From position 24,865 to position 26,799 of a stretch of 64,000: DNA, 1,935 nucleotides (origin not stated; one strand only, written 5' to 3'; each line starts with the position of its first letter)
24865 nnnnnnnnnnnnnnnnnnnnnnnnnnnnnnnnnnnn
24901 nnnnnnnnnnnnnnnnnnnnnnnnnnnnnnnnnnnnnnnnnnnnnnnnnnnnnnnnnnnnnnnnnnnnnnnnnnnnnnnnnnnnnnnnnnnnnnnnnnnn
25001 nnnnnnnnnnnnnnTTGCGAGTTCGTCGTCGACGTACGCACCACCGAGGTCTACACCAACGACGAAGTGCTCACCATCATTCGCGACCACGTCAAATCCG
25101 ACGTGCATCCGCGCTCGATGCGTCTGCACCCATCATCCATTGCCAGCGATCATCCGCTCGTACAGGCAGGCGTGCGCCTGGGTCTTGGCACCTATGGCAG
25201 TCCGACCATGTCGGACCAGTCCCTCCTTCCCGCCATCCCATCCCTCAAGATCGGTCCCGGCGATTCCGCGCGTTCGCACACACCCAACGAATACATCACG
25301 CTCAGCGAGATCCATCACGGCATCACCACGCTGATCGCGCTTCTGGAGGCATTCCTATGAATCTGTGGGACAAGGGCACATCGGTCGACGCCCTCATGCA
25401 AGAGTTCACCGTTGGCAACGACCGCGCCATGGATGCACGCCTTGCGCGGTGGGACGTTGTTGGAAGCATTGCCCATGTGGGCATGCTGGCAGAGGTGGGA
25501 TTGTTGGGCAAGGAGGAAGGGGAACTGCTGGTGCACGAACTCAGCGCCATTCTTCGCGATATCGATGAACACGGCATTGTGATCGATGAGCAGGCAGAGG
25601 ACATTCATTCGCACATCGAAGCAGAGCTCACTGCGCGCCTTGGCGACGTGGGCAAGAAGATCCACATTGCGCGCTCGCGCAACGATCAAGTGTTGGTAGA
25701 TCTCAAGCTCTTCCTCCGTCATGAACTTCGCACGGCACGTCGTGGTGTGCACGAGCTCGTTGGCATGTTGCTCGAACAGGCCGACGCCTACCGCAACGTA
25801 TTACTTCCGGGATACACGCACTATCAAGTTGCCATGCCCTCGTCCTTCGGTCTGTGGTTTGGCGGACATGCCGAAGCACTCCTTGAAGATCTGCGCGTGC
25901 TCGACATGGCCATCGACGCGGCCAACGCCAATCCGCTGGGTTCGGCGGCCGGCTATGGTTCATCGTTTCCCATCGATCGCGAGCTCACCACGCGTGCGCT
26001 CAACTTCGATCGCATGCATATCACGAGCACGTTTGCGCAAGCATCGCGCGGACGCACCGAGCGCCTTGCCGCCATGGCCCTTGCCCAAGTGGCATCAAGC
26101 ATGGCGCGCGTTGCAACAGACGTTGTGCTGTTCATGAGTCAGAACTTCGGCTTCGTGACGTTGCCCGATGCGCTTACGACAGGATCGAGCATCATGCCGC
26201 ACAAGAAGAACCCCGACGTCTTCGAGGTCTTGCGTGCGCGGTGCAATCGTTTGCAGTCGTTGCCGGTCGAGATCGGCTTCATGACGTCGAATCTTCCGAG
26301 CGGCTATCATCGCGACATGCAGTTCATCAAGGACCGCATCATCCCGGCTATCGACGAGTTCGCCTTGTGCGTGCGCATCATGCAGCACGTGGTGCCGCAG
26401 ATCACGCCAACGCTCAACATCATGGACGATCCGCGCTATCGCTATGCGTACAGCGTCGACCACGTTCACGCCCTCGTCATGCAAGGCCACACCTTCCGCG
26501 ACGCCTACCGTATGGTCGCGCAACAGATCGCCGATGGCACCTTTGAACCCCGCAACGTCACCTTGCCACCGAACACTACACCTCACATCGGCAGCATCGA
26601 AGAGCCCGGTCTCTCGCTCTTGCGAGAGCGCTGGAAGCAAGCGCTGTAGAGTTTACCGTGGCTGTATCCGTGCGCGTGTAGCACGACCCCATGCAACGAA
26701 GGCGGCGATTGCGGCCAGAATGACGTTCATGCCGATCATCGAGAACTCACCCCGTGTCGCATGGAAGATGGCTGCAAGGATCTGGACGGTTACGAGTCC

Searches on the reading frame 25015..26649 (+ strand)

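Call 14: search_protein_families(library=pfam, proteins=[window:25015-26649:+], max_evalue=0.01)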
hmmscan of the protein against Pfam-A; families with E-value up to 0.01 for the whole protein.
window:25015-26649:+ (544 aa): 1 family
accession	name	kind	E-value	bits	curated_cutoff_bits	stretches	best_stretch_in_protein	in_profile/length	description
PF00206.25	Lyase_1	-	4.4e-52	177.9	27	1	123-413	6-310/312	Lyase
